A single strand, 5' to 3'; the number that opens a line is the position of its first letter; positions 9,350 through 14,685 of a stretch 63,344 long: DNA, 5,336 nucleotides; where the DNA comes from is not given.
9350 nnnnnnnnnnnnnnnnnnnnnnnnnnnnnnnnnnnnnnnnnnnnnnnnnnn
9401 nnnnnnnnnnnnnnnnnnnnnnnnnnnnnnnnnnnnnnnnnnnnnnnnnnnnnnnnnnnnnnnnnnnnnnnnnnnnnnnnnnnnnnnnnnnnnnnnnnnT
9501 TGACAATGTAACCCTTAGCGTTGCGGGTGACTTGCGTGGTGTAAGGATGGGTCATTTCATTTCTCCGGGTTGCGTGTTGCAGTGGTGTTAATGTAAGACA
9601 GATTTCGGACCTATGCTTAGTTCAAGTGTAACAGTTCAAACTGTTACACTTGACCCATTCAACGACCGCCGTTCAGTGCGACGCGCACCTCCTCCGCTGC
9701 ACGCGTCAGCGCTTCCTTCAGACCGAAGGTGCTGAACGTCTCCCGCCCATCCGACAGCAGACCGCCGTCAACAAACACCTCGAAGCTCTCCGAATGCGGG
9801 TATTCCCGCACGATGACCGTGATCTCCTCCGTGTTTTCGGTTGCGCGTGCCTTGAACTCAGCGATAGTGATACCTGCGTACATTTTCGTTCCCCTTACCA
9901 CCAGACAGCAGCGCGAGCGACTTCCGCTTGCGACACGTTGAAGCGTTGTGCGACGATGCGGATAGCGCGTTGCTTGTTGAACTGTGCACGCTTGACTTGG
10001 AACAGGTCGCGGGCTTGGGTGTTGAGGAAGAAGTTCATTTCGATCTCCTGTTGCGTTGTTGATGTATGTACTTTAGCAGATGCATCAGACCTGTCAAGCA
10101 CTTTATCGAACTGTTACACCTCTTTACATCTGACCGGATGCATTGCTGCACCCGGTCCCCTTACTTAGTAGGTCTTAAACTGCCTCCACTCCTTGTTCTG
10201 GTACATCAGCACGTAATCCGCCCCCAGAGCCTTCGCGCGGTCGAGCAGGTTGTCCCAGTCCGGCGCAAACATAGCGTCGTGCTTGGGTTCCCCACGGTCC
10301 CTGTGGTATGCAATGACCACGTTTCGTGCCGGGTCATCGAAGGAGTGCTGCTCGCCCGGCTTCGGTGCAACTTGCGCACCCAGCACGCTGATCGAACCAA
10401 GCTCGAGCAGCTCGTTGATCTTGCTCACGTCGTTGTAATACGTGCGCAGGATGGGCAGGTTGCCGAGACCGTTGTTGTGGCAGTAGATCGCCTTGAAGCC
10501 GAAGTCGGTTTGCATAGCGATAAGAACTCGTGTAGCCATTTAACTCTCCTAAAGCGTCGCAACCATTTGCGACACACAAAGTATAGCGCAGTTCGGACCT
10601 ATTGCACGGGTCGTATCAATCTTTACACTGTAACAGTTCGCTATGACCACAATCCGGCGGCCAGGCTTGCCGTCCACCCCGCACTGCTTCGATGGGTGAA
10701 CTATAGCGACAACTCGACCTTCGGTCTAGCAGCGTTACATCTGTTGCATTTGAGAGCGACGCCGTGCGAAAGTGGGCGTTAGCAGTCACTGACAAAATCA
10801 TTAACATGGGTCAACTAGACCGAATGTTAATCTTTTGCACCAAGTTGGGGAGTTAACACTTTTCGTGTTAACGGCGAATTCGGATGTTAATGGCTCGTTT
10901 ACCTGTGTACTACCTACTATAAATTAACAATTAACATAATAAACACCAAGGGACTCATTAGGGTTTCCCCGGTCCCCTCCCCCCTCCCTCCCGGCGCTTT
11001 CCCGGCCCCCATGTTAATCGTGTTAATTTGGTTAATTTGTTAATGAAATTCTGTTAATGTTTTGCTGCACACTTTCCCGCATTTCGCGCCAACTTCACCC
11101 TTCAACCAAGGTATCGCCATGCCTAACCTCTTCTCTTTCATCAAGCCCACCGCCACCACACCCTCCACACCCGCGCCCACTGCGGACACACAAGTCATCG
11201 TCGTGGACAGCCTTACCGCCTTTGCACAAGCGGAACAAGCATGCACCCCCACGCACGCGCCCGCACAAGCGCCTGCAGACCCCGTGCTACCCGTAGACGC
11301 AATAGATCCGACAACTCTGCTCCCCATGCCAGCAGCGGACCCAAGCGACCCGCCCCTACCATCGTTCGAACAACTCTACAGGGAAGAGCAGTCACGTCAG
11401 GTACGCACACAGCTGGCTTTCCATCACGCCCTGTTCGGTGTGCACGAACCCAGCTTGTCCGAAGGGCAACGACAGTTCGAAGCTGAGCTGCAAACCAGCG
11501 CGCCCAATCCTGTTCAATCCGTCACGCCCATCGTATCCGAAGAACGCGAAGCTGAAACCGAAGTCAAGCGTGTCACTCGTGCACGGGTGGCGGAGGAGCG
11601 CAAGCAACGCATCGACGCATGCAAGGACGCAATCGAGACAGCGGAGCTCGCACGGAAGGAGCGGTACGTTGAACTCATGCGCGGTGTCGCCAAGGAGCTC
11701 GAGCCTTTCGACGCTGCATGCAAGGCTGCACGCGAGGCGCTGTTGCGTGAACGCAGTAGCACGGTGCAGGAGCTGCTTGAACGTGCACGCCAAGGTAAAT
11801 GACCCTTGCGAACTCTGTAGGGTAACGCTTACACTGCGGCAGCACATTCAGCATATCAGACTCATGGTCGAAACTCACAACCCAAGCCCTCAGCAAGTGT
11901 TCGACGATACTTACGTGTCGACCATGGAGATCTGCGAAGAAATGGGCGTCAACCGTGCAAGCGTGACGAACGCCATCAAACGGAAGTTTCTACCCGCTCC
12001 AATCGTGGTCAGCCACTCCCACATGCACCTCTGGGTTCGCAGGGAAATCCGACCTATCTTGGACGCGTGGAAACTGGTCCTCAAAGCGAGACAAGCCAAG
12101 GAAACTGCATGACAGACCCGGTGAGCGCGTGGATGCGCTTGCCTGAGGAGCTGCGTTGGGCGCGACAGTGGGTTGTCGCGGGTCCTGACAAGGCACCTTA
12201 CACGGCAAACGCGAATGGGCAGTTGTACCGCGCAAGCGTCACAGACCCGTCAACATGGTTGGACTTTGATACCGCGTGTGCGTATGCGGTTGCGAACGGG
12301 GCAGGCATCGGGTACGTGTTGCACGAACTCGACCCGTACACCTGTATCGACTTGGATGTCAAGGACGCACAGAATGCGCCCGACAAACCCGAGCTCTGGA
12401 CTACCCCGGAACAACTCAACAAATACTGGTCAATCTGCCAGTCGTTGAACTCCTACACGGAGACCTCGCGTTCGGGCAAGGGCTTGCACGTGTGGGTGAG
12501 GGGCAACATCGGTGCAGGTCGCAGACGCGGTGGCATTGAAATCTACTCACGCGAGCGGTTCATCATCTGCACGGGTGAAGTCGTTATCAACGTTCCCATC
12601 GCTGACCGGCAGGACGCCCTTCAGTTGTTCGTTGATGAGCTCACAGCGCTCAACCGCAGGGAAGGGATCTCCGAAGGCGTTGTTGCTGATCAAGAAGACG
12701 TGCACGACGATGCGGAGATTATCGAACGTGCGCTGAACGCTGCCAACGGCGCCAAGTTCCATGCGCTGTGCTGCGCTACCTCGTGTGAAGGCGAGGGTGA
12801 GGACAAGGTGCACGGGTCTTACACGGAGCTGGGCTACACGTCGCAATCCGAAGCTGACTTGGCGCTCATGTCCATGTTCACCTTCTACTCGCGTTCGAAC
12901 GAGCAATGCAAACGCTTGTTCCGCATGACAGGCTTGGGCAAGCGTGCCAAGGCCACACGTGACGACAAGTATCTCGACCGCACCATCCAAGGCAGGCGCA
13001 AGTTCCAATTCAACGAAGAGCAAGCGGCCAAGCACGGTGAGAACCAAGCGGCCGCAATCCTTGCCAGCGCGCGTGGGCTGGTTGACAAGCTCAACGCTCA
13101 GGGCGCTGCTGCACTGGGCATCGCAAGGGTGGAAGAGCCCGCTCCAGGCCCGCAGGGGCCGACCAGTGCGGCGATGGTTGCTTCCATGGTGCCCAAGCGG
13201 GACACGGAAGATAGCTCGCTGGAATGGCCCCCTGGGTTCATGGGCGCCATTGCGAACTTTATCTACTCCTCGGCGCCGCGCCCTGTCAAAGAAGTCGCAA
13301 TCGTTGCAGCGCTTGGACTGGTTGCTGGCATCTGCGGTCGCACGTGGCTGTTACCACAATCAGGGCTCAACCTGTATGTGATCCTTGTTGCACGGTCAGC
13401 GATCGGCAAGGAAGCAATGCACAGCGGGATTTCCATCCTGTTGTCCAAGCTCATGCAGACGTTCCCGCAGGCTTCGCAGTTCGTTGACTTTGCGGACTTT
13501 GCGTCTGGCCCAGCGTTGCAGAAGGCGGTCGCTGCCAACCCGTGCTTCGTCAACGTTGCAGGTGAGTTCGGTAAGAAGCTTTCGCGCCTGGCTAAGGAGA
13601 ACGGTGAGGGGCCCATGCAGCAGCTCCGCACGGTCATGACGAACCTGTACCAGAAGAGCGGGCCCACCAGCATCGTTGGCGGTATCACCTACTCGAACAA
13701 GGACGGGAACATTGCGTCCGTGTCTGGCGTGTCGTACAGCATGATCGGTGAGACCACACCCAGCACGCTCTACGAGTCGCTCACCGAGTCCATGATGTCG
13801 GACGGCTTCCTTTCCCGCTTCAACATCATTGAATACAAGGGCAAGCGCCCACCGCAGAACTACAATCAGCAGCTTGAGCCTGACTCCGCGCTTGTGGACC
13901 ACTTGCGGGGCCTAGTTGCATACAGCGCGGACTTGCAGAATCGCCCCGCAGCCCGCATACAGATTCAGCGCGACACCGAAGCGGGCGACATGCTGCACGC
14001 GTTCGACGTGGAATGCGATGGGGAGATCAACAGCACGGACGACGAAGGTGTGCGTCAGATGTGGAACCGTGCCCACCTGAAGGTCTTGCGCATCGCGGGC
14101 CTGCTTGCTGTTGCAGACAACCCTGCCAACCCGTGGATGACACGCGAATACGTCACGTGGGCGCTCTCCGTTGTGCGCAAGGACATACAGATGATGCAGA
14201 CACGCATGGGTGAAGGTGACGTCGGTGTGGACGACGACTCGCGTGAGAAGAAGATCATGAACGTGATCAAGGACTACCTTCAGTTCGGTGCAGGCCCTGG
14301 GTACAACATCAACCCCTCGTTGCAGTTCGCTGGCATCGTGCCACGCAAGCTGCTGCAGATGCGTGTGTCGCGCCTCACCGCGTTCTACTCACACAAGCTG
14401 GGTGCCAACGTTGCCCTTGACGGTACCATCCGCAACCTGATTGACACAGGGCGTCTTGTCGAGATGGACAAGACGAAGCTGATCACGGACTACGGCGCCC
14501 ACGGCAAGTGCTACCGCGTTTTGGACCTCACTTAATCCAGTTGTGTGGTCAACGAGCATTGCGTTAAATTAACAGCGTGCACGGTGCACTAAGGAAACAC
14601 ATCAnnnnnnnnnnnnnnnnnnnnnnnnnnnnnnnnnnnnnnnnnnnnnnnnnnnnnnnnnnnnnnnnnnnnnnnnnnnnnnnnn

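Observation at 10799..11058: Dense array of TGTTAAT-type sites in the divergent control region: candidate replication origin or master-regulator binding array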

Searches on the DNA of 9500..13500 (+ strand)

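Call 5: search_dna_similar(query=window:9500-13500:+, collection=phages, mode=near, max_rows=25)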
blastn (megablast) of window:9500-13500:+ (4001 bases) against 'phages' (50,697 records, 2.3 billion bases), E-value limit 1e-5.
No match.

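Call 92: search_rna_families(source=window, start=10300, end=11300, threshold=evalue, max_evalue=1)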
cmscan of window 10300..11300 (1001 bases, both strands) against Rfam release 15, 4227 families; matches with E-value up to 1: 0.
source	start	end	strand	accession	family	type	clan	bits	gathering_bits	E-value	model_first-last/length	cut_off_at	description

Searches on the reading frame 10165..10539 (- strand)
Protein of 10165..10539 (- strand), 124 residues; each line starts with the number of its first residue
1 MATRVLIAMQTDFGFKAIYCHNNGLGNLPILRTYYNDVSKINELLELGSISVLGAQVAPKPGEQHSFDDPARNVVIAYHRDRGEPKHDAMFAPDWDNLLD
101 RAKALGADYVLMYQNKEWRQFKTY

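Call 8: search_protein_families(library=pfam, proteins=[window:10165-10539:-], max_evalue=0.01)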
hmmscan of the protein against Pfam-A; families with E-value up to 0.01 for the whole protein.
window:10165-10539:- (124 aa): 0 families

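Call 83: search_protein_families(library=phrogs, proteins=[window:10165-10539:-], max_evalue=0.001)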
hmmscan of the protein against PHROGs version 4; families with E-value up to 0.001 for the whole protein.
window:10165-10539:- (124 aa): 2 families
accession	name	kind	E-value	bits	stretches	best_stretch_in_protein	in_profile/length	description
phrog_1987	-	unknown function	5.2e-13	50.5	1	1-121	1-115/128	-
phrog_23089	-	unknown function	7.1e-08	33.4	1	1-89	1-89/239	-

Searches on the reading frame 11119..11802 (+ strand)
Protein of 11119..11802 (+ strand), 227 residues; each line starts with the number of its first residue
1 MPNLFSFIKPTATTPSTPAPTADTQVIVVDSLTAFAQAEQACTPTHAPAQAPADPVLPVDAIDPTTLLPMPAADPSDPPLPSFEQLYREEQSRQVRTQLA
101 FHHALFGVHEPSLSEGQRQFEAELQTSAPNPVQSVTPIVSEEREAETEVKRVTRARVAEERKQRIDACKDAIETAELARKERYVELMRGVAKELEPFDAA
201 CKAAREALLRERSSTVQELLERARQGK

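Call 8: search_protein_families(library=pfam, proteins=[window:11119-11802:+], max_evalue=0.01)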
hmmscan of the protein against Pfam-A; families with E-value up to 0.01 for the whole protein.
window:11119-11802:+ (227 aa): 0 families

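Call 83: search_protein_families(library=phrogs, proteins=[window:11119-11802:+], max_evalue=0.001)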
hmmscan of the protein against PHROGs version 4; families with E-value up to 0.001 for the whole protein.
window:11119-11802:+ (227 aa): 0 families

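Call 122: search_protein_families(library=ncbifam, proteins=[window:11119-11802:+], max_evalue=0.1)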
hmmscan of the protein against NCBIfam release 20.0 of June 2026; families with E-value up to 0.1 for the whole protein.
window:11119-11802:+ (227 aa): 1 family
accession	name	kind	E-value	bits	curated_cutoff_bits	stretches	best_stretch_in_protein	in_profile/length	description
NF049873.2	cytotoxin_MakE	exception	0.079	11.9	360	1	118-190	134-204/352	alpha-pore-forming cytotoxin subunit MakE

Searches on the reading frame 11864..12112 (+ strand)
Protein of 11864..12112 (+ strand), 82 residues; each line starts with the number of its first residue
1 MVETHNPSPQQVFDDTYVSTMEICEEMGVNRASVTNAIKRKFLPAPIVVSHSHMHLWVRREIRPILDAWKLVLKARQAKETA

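Call 8: search_protein_families(library=pfam, proteins=[window:11864-12112:+], max_evalue=0.01)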
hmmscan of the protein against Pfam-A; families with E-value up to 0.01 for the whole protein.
window:11864-12112:+ (82 aa): 2 families
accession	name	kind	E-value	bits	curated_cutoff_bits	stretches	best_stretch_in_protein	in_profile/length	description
PF01325.25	Fe_dep_repress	-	0.0018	18.9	26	1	15-40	20-45/60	Iron dependent repressor, N-terminal DNA binding domain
PF13730.12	HTH_36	-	0.0074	16.5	25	0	16-40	24-48/55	Helix-turn-helix domain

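Call 51: search_solved_structures(query=window:11864-12112:+, max_evalue=10)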
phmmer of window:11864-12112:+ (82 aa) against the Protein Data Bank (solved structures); distinct sequences matched with E-value up to 10: 6.
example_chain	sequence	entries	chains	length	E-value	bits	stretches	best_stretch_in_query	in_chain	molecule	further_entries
7udk_A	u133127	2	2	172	2e-05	27.9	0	39-72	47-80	Designed helical repeat protein (DHR) RPB_LRP2_R4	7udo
11bq_w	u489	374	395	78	0.65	13.6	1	27-64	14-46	50S ribosomal protein L28 | Large ribosomal subunit protein bL28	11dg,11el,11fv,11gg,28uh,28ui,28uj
4v6y_BX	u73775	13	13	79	0.66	13.6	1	27-64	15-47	50S ribosomal protein L25 | 50S ribosomal protein L28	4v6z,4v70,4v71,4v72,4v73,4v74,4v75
10qm_f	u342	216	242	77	0.71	13.5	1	28-63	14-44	50S ribosomal protein L28 | 50S ribosomal protein bL28 | Large ribosomal subunit protein bL28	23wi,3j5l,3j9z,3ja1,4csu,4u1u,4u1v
1iuy_A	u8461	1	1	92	0.8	13.3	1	28-52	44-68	cullin-3 homologue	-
7x13_A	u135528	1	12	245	1.1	12.9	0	3-49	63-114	Immunoglobulin gamma-1 heavy chain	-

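Call 60: search_protein_families(library=pfam, alignment_id=A1, max_evalue=1)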
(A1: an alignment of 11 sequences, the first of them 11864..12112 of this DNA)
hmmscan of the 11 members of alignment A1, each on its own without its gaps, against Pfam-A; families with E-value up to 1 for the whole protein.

A. member 1, window:11864-12112:+ (82 aa): 11 families
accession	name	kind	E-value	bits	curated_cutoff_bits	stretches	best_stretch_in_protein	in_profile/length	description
PF01325.25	Fe_dep_repress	-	0.0018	18.9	26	1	15-40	20-45/60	Iron dependent repressor, N-terminal DNA binding domain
PF13730.12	HTH_36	-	0.0074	16.5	25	1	16-40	24-48/55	Helix-turn-helix domain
PF13384.12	HTH_23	-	0.011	16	24.6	1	18-40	18-40/50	Homeodomain-like domain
PF12802.13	MarR_2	-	0.014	16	27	1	18-40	21-43/61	MarR family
PF13551.12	HTH_29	-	0.018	15.5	28.1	1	18-40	12-35/64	Winged helix-turn helix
PF00392.27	GntR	-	0.069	13.3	27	1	19-40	26-47/64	Bacterial regulatory proteins, gntR family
PF13518.12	HTH_28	-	0.079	13.5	25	1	17-40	13-35/52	Helix-turn-helix domain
PF08281.18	Sigma70_r4_2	-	0.11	12.6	25.7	1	21-40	30-49/54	Sigma-70, region 4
PF08279.18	HTH_11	-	0.12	12.7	25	1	16-40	14-38/55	HTH domain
PF22083.2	I-HmuI_NUMOD-like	-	0.18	11.8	27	1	16-39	11-34/46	DNA endonuclease I-HmuI-like, NUMOD-like domain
PF21147.3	AMPK_alpha_AID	-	0.22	11.8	27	1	21-39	7-25/46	AMP-activated protein kinase, alpha subunit, autoinhibitory domain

B. families by the number of members that match (of 11 scanned): 24 families
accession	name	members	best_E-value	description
PF12728.13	HTH_17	7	1.2e-05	Helix-turn-helix domain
PF08279.18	HTH_11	6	0.0077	HTH domain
PF13384.12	HTH_23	3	0.011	Homeodomain-like domain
PF13551.12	HTH_29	3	0.018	Winged helix-turn helix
PF01325.25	Fe_dep_repress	2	0.0018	Iron dependent repressor, N-terminal DNA binding domain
PF13730.12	HTH_36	2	0.0074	Helix-turn-helix domain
PF00376.29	MerR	2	0.014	MerR family regulatory protein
PF22083.2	I-HmuI_NUMOD-like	2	0.12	DNA endonuclease I-HmuI-like, NUMOD-like domain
PF11659.14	DUF3261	1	0.0029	Protein of unknown function (DUF3261)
PF01022.26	HTH_5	1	0.012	Bacterial regulatory protein, arsR family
PF12802.13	MarR_2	1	0.014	MarR family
PF12964.13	DUF3853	1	0.036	Protein of unknown function (DUF3853)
PF02796.21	HTH_7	1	0.037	Helix-turn-helix domain of resolvase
PF08222.17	HTH_CodY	1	0.05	CodY helix-turn-helix domain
PF00392.27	GntR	1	0.069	Bacterial regulatory proteins, gntR family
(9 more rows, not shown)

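Call 83: search_protein_families(library=phrogs, proteins=[window:11864-12112:+], max_evalue=0.001)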
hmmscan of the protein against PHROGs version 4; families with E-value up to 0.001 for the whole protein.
window:11864-12112:+ (82 aa): 2 families
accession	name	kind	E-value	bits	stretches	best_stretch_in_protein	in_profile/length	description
phrog_11967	-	unknown function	9e-17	61.8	1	9-79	7-75/77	-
phrog_597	-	DNA, RNA and nucleotide metabolism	7.1e-05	23.9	1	7-66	102-161/200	DNA binding protein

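Call 122: search_protein_families(library=ncbifam, proteins=[window:11864-12112:+], max_evalue=0.1)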
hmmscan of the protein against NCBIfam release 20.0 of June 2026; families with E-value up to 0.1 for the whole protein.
window:11864-12112:+ (82 aa): 1 family
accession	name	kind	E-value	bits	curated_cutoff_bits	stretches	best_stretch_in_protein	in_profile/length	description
NF045758.2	YlxM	equivalog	0.024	14.7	80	1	18-40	33-55/72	YlxM family DNA-binding protein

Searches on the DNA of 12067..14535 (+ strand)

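Call 75: search_dna_similar(query=L002:2400-3300:+, collection=phages, mode=near, max_rows=60)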
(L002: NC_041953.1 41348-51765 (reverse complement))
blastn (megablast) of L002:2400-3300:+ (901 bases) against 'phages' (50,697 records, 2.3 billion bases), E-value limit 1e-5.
Records with a match: 18; places in all: 19; records where one place covers at least 80% of the query: 14.
Best place of each record, by identity: >=99% 2; 95-99% 6; 90-95% 3; 80-90% 7.
By first word of the organism name: Pseudomonas 15; Xanthomonas 2; Variovorax 1.
By host as written in the record: Pseudomonas aeruginosa 5; Pseudomonas aeruginosa PA14 3; - 2; Xanthomonas arboricola pv. juglandis IVIA 1317-1a 2; Pseudomonas aeruginosa UCBPP-PA14 2; Pseudomonas aeruginosa PAO1 2; Pseudomonas aeruginosa 3099-2aT 1; Variovorax paradoxus DSM 645 1.
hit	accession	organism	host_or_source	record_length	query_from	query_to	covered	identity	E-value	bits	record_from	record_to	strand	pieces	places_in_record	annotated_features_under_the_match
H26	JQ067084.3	Pseudomonas phage PaMx25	Pseudomonas aeruginosa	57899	1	901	100%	100.0%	0e+0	1664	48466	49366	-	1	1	hypothetical protein (x3)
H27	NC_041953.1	Pseudomonas phage PaMx25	Pseudomonas aeruginosa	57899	1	901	100%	100.0%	0e+0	1664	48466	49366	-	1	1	hypothetical protein (x3)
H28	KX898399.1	Pseudomonas phage JG012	Pseudomonas aeruginosa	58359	36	901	96%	96.8%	0e+0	1443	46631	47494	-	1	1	hypothetical protein (x3)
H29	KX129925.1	Pseudomonas phage NP1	-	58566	1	901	100%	91.5%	0e+0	1236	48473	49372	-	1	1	hypothetical protein (x3)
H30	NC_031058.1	Pseudomonas phage NP1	-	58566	1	901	100%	91.5%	0e+0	1236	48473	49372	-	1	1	hypothetical protein (x3)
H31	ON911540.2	Xanthomonas phage vB_Xar_IVIA-DoCa3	Xanthomonas arboricola pv. juglandis ...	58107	1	901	81%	98.9%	0e+0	1302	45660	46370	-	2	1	hypothetical protein (x2)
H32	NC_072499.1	Xanthomonas phage vB_Xar_IVIA-DoCa3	Xanthomonas arboricola pv. juglandis ...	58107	1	901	81%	98.9%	0e+0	1302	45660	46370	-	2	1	hypothetical protein (x2)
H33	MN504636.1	Pseudomonas phage Quinobequin-P09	Pseudomonas aeruginosa UCBPP-PA14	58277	1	901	81%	98.4%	0e+0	1282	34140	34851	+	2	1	hypothetical protein (x2)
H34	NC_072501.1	Pseudomonas phage Quinobequin-P09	Pseudomonas aeruginosa UCBPP-PA14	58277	1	901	81%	98.4%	0e+0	1282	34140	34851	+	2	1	hypothetical protein (x2)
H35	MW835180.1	Pseudomonas phage vB_PaeS_PAJD-1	Pseudomonas aeruginosa PAO1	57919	1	901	81%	88.6%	0e+0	883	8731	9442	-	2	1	hypothetical protein (x2)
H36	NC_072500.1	Pseudomonas phage vB_PaeS_PAJD-1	Pseudomonas aeruginosa PAO1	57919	1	901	81%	88.6%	0e+0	883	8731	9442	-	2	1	hypothetical protein (x2)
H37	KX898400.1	Pseudomonas phage JG054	Pseudomonas aeruginosa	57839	1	901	81%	84.2%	2e-170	696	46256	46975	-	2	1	hypothetical protein (x2)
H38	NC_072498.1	Pseudomonas phage JG054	Pseudomonas aeruginosa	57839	1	901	81%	84.2%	2e-170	696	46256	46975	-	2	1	hypothetical protein (x2)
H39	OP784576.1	Pseudomonas phage pPA-3099-2aT.3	Pseudomonas aeruginosa 3099-2aT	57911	1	901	81%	82.8%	3e-153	639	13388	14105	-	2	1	hypothetical protein (x4)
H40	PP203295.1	Pseudomonas phage TIVP-H6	Pseudomonas aeruginosa PA14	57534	225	901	75%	88.2%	0e+0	802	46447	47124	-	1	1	hypothetical protein (x4)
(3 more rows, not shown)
